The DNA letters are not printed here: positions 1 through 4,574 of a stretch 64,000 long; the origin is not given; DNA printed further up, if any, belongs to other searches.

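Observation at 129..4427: Giant CagY-style VirB10: about fifty 17-residue repeats fused to a VirB10/TrbI barrel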

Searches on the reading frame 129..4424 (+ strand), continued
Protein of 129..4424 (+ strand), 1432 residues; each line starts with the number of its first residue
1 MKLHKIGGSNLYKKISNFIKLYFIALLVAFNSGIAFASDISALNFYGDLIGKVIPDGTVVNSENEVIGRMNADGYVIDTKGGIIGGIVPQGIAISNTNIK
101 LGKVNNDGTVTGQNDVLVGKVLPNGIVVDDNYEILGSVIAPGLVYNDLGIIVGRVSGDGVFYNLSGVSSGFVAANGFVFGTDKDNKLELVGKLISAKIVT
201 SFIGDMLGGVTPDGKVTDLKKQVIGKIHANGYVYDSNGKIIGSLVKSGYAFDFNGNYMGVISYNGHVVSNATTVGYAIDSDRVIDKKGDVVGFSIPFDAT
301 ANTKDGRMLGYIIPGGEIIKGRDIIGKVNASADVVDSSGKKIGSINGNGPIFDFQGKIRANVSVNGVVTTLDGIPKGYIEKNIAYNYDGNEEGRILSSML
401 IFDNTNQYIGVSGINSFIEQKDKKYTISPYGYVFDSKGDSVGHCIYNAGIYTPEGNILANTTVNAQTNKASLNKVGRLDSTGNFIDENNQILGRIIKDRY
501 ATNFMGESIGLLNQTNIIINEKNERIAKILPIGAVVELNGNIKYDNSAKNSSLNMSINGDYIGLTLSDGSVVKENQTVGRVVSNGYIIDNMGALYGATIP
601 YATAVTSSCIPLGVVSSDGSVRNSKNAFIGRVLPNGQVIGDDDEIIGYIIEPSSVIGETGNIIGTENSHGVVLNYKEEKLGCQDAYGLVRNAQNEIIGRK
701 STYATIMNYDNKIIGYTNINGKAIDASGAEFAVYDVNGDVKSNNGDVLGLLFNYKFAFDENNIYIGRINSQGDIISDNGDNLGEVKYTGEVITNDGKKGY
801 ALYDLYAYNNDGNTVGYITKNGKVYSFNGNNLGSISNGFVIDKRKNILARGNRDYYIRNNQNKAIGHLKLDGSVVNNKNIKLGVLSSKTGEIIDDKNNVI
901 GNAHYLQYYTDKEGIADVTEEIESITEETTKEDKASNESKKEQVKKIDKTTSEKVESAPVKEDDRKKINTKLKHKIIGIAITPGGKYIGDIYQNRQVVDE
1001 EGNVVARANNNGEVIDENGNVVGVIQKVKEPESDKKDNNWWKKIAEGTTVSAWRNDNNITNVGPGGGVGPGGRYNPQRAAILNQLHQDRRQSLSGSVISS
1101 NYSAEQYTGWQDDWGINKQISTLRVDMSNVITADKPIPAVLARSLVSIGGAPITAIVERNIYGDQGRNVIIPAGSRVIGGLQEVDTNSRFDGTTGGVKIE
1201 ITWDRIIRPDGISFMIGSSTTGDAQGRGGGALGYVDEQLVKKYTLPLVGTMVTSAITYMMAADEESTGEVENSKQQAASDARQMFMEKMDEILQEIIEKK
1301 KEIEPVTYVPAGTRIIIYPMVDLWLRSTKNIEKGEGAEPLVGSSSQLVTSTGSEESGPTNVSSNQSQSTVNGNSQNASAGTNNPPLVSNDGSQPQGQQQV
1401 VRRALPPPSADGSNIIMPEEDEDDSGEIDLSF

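Call 10: search_solved_structures(query=window:129-4424:+, max_evalue=0.01, show_alignments=2)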
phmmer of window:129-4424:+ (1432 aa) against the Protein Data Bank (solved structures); distinct sequences matched with E-value up to 0.01: 4.
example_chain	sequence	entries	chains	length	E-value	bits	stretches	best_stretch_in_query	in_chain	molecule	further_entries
2bhv_A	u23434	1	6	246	8.2e-19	69.8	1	1118-1325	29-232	COMB10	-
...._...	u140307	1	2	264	0.00044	21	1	1111-1323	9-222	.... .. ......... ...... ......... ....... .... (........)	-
7o3j_A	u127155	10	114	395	0.0028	18.3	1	1130-1243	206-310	TrwE protein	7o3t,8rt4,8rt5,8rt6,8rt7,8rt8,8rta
6gyb_c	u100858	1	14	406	0.0039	17.9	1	1137-1319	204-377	VirB10 protein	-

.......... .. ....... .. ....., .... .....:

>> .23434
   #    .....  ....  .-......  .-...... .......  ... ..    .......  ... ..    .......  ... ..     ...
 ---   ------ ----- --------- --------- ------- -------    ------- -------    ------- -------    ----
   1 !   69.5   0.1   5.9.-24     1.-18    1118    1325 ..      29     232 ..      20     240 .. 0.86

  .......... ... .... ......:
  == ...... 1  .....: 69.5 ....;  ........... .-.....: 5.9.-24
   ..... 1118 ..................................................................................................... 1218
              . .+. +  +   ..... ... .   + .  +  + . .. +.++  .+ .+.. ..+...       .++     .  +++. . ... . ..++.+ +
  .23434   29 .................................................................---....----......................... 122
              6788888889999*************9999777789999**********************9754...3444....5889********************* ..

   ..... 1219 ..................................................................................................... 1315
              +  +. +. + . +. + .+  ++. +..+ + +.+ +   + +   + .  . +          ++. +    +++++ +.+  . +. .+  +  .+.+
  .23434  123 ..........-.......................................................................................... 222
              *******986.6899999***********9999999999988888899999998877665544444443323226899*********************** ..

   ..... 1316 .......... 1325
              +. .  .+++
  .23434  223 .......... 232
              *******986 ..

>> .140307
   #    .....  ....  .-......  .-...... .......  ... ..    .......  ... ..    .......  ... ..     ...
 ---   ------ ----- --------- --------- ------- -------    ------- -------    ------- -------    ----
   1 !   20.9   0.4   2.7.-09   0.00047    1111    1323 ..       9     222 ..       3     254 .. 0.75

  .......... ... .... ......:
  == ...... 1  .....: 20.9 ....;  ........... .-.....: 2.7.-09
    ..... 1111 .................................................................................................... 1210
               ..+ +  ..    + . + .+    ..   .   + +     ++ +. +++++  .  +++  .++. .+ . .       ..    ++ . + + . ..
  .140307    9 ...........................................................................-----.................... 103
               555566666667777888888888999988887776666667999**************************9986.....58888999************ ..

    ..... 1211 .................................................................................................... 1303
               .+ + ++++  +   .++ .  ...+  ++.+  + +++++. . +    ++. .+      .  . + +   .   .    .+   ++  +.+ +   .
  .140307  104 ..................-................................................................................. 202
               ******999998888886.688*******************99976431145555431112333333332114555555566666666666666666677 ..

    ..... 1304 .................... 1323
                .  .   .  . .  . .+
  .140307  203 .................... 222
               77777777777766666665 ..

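Call 14: find_encoding_contigs(protein=P0001, flank=10000, max_places=3)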
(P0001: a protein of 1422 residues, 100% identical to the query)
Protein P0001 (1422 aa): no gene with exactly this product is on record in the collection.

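Call 15: find_encoding_contigs(protein=P0109, flank=10000, max_places=3)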
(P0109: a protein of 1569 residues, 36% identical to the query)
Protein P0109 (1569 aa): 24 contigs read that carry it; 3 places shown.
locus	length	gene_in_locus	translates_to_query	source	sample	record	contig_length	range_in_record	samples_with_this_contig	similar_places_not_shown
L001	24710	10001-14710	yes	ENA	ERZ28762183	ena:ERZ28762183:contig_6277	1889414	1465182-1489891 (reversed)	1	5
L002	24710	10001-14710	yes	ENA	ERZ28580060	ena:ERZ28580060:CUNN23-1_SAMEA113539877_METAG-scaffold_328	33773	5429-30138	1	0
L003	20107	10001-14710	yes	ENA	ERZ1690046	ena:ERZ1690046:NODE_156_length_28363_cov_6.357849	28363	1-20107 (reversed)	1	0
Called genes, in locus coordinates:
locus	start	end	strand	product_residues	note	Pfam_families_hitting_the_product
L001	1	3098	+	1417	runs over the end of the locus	-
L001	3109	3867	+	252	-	PF04335:VirB8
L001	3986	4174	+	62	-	-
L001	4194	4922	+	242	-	PF04335:VirB8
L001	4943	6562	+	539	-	PF03524:CagX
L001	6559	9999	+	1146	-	-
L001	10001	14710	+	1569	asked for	PF12396:DUF3659 (faint), PF21784:Bflower (faint), PF21785:Bflower_2, PF03743:TrbI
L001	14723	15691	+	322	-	PF00437:T2SSE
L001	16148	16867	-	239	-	-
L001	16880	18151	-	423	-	-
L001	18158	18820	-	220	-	-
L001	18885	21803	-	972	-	-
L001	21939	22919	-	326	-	PF01381:HTH_3, PF04545:Sigma70_r4 (faint), PF12844:HTH_19 (weak), PF13443:HTH_26 (faint), PF13560:HTH_31, PF01381:HTH_3, PF13560:HTH_31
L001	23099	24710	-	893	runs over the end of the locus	PF01551:Peptidase_M23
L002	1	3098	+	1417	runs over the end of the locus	-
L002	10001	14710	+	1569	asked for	PF12396:DUF3659 (faint), PF21784:Bflower (faint), PF21785:Bflower_2, PF03743:TrbI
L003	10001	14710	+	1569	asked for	PF12396:DUF3659 (faint), PF21784:Bflower (faint), PF21785:Bflower_2, PF03743:TrbI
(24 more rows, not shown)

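Call 21: find_related_loci(query=A1, collection=genome_contigs, flank=10000)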
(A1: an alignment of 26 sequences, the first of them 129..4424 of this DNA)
Query A1 (1432 aa) in genome_contigs; peptide patterns used: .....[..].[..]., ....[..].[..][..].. (x = any residue, [..] = any of these).
269 stretches matched a pattern; 256 encode a relative of the query (tblastn E <= 1e-3); the best 80 are kept; 80 distinct loci.
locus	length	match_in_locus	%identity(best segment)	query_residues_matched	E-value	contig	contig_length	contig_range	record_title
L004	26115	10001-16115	78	1-1432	0e+0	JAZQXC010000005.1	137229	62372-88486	MAG: Alphaproteobacteria bacterium isolate T1900045163_TC20190157.MAGScoT_cleanbin_000004 SGB_5097_k141_2995710, whole g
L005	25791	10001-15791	56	2-1432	0e+0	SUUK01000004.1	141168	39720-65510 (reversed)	MAG: Alphaproteobacteria bacterium isolate SIG44 NODE_574_length_141168_cov_4.578789, whole genome shotgun sequence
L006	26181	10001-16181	52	1-1430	0e+0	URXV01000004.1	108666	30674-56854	uncultured Rickettsiales bacterium isolate UMGS1453 genome assembly, contig: NODE_30_length_108666_cov_8.602315, whole g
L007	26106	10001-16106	53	2-1430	0e+0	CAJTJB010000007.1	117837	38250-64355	MAG TPA_asm: uncultured Alphaproteobacteria bacterium isolate MGBC103325 genome assembly, contig: MGBC103325.7, whole ge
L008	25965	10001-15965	51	1-1432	0e+0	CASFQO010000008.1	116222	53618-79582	uncultured Alphaproteobacteria bacterium isolate SI.O44.metabat-bins.180 genome assembly, contig: SI.O44.metabat-bins.18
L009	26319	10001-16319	51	1-1430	0e+0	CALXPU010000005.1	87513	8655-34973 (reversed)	MAG: uncultured Alphaproteobacteria bacterium isolate BRZ_KG__bin92 genome assembly, contig: BRZ_KG__NODE_301_length_875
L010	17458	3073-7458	52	1-1432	0e+0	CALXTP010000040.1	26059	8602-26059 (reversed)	MAG: uncultured Alphaproteobacteria bacterium isolate E19__bin231 genome assembly, contig: E19__k127_1990789, whole geno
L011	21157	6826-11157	52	1-1432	0e+0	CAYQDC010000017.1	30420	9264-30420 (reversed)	MAG TPA_asm: uncultured Acetobacter sp. isolate SRP141132_co3_78 genome assembly, contig: NODE_979_length_30420_cov_6.94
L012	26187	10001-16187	52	1-1432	0e+0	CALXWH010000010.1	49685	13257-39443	MAG: uncultured Alphaproteobacteria bacterium isolate BRZ_CV__bin18 genome assembly, contig: BRZ_CV__NODE_1044_length_49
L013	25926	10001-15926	51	1-1432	0e+0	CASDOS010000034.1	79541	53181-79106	uncultured Alphaproteobacteria bacterium isolate SI.O27.metabat-bins.10 genome assembly, contig: SI.O27.metabat-bins.10.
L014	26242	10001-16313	51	1-1430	0e+0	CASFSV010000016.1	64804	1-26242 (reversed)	uncultured Alphaproteobacteria bacterium isolate SI.O7.metabat-bins.100 genome assembly, contig: SI.O7.metabat-bins.100.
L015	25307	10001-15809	51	1-1432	0e+0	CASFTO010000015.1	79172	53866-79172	uncultured Alphaproteobacteria bacterium isolate SI.A54.metabat-bins.112 genome assembly, contig: SI.A54.metabat-bins.11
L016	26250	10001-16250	52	2-1430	0e+0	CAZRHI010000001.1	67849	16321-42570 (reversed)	MAG TPA_asm: uncultured Acetobacter sp. isolate SRP199465_co2_2 genome assembly, contig: NODE_695_length_67849_cov_6.864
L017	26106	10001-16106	49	1-1418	0e+0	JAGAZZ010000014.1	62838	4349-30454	MAG: Alphaproteobacteria bacterium isolate RGIG8928 Water_deer_Rectum-1__c122903, whole genome shotgun sequence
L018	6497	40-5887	53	2-1223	0e+0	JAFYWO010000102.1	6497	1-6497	MAG: Alphaproteobacteria bacterium isolate RGIG7487 Water_buffalos_Colon-5__c459964, whole genome shotgun sequence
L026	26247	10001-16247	49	2-1432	0e+0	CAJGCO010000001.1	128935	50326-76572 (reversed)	MAG: uncultured Alphaproteobacteria bacterium isolate MAG38 genome assembly, contig: k141_7062153_length_128935_cov_12.0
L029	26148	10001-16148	51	1-1432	0e+0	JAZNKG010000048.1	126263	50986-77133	MAG: Alphaproteobacteria bacterium isolate T1900044677_TS20190143.MAGScoT_cleanbin_000004 SGB_1643_k141_1987116, whole g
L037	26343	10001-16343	55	1-1432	0e+0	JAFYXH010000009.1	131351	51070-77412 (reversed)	MAG: Alphaproteobacteria bacterium isolate RGIG7506 Water_buffalos_Colon.Co__c1136198, whole genome shotgun sequence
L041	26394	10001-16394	50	1-1432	0e+0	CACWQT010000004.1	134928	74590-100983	MAG: uncultured Rhodospirillales bacterium isolate RUG10829 genome assembly, contig: RUG10829_asm_4, whole genome shotgu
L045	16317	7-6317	38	10-1330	0e+0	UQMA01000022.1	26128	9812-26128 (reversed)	uncultured Azospirillum sp. isolate UMGS418 genome assembly, contig: NODE_589_length_26128_cov_5.572048, whole genome sh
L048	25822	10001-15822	38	10-1330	0e+0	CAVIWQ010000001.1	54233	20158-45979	Bacteroidaceae bacterium isolate G02630-L1_cleanbin_000010 genome assembly, contig: Spades_G02630-L1_contig_232, whole g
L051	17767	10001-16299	39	20-1330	0e+0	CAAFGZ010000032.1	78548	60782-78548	MAG TPA_asm: Alphaproteobacteria bacterium, isolate HGM16772, WGS project CAAFGZ010000000 data, contig: SRS146812_107_k9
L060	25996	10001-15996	38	17-1330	0e+0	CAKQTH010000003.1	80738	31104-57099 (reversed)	MAG: uncultured Alphaproteobacteria bacterium isolate REFINED_METABAT215_TOP10_CONTIGS_1500_ASSEMBLY_K77_MERGED__Hadza_M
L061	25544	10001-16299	38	11-1330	0e+0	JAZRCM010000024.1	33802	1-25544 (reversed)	MAG: Alphaproteobacteria bacterium isolate T1900045514_YK20190208.MAGScoT_cleanbin_000005 SGB_7587_k141_2675617, whole g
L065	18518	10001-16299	37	11-1330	0e+0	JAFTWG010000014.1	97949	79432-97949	MAG: Alphaproteobacteria bacterium isolate RGIG4207 Roe_deer_Colon-3__c4304, whole genome shotgun sequence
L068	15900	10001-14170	36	13-1330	0e+0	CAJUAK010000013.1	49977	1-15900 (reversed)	MAG TPA_asm: uncultured Alphaproteobacteria bacterium isolate MGBC118957 genome assembly, contig: MGBC118957.13, whole g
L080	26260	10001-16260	36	23-1330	0e+0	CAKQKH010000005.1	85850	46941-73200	MAG: uncultured Alphaproteobacteria bacterium isolate REFINED_METABAT215_TOP10_CONTIGS_1500_ASSEMBLY_K77_MERGED__Hadza_M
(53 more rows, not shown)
